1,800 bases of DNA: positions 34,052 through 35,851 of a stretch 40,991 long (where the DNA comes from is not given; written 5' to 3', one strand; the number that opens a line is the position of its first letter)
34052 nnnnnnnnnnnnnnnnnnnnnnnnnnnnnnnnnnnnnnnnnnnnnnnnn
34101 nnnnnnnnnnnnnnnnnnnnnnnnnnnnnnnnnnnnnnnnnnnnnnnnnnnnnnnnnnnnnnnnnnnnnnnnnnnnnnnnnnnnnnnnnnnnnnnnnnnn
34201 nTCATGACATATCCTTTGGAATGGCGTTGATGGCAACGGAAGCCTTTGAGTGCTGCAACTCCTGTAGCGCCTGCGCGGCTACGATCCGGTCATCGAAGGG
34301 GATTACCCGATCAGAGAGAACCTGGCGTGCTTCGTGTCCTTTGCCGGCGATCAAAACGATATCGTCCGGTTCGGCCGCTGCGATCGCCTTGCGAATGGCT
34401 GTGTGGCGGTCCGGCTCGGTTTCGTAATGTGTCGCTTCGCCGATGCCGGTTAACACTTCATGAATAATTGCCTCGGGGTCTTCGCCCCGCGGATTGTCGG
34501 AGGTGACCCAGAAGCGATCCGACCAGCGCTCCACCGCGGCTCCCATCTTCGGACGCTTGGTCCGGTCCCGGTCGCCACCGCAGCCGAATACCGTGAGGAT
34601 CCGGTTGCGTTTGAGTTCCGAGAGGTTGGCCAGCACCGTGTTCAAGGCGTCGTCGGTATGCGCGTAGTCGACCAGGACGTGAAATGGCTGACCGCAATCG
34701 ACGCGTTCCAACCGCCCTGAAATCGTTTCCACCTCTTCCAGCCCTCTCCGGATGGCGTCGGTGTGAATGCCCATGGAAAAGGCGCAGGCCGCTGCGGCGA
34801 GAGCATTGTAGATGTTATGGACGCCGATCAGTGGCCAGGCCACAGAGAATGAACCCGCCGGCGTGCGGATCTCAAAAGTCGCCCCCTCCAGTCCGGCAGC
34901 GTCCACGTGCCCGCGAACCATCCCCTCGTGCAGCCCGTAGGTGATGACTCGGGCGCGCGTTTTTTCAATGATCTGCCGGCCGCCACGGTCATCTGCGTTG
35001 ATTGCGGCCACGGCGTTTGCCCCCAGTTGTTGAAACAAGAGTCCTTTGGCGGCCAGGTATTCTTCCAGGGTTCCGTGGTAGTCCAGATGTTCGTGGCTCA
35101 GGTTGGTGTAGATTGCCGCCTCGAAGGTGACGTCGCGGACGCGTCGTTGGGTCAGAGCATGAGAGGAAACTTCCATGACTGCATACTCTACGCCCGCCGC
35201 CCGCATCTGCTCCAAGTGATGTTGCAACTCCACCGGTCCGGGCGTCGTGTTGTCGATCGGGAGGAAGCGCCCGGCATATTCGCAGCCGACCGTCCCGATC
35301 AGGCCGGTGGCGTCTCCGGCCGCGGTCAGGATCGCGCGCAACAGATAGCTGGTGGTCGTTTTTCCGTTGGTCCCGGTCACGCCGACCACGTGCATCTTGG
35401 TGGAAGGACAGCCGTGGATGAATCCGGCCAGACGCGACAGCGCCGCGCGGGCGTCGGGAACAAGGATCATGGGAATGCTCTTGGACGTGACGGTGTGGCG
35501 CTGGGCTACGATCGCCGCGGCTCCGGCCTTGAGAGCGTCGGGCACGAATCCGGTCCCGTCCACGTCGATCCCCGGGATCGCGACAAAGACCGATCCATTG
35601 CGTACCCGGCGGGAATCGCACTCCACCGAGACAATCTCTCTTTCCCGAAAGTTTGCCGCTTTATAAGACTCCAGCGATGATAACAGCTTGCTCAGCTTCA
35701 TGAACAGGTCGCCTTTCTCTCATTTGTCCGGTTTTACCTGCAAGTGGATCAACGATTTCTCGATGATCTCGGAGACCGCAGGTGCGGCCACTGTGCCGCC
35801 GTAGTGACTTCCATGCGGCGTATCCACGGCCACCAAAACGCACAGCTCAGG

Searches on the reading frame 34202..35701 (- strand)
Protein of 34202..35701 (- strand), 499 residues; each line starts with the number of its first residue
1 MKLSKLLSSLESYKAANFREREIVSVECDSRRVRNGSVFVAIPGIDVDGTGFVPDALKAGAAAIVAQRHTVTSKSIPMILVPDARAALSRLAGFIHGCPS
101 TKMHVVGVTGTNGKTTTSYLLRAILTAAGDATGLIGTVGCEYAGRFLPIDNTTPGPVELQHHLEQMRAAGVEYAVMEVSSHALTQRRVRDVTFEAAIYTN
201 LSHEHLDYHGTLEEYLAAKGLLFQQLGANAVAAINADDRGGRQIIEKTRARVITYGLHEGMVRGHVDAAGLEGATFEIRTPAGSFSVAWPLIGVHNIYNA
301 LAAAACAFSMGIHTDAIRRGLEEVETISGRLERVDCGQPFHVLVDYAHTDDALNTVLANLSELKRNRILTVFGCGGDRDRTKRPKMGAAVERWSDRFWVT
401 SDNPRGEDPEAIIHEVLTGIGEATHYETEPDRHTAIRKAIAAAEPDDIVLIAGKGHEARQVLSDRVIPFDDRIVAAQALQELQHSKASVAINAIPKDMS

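Call 5: search_protein_families(library=pfam, proteins=[window:34202-35701:-], max_evalue=0.01)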
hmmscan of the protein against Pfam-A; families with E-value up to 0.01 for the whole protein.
window:34202-35701:- (499 aa): 3 families
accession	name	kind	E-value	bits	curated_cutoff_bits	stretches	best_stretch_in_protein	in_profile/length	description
PF08245.18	Mur_ligase_M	-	2.1e-56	191.5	24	1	108-307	1-200/200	Mur ligase middle domain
PF02875.26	Mur_ligase_C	-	7e-33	114.6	28.4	1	329-455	1-127/127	Mur ligase, glutamate ligase domain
PF01225.30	Mur_ligase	-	5.9e-09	36.6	21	1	23-91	2-90/95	Mur ligase family, catalytic domain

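Call 6: search_protein_families(library=ncbifam, proteins=[window:34202-35701:-], max_evalue=0.01)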
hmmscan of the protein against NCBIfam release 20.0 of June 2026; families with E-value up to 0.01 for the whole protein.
window:34202-35701:- (499 aa): 30 families (the best 25 are shown)
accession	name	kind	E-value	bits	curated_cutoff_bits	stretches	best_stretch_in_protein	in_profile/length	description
NF001126.0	PRK00139.1-4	equivalog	2.4e-165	550.7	373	1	1-481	1-484/486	UDP-N-acetylmuramoyl-L-alanyl-D-glutamate--2,6-diaminopimelate ligase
NF008896.0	PRK11929.1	equivalog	3.7e-157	524.8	1023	1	19-485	25-505/965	bifunctional UDP-N-acetylmuramoyl-L-alanyl-D-glutamate--2,6-diaminopimelate ligase MurE/UDP-N-acetylmuramoyl-tripeptide--D-alanyl-D-alanine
TIGR01085.1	murE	subfamily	3.1e-154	514.4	257.3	1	22-480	3-472/472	UDP-N-acetylmuramyl-tripeptide synthetase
NF001124.0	PRK00139.1-2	equivalog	4.1e-154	514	476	1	7-485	10-498/500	UDP-N-acetylmuramoyl-L-alanyl-D-glutamate--2,6-diaminopimelate ligase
NF001123.0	PRK00139.1-1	equivalog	2.5e-127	425.6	586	1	2-480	3-490/493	UDP-N-acetylmuramoyl-L-alanyl-D-glutamate--2,6-diaminopimelate ligase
NF010628.0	PRK14022.1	equivalog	2.2e-90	303.7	536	1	7-464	17-465/483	UDP-N-acetylmuramoyl-L-alanyl-D-glutamate--L-lysine ligase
NF001130.0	PRK00139.2-4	equivalog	1.4e-63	215.4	715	2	290-483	320-515/516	UDP-N-acetylmuramoyl-L-alanyl-D-glutamate--2,6-diaminopimelate ligase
NF001129.0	PRK00139.2-3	equivalog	5e-50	170.4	762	1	11-470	30-505/517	UDP-N-acetylmuramoyl-L-alanyl-D-glutamate--2,6-diaminopimelate ligase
TIGR01143.1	murF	subfamily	8.8e-49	166.6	288.6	1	29-373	2-332/418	UDP-N-acetylmuramoyl-tripeptide--D-alanyl-D-alanine ligase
NF001127.0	PRK00139.2-1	equivalog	2.4e-47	161.8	997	2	290-485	320-517/520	UDP-N-acetylmuramoyl-L-alanyl-D-glutamate--2,6-diaminopimelate ligase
NF001131.0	PRK00139.2-5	equivalog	2.1e-42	145.6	1000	1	17-477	30-480/483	UDP-N-acetylmuramoyl-L-alanyl-D-glutamate--2,6-diaminopimelate ligase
NF008041.0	PRK10773.1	equivalog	8e-42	143.5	551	1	18-371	19-359/453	UDP-N-acetylmuramoyl-tripeptide--D-alanyl-D-alanine ligase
TIGR02068.2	cya_phycin_syn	equivalog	8.5e-41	139.8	850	1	101-453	477-848/862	cyanophycin synthetase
NF010623.0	PRK14016.1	subfamily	6.1e-36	123.9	877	1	102-452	479-849/871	cyanophycin synthetase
NF053645.1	pMurC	equivalog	1.3e-30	106.6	560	2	273-371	297-395/492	pseudomurein biosynthesis peptide ligase pMurC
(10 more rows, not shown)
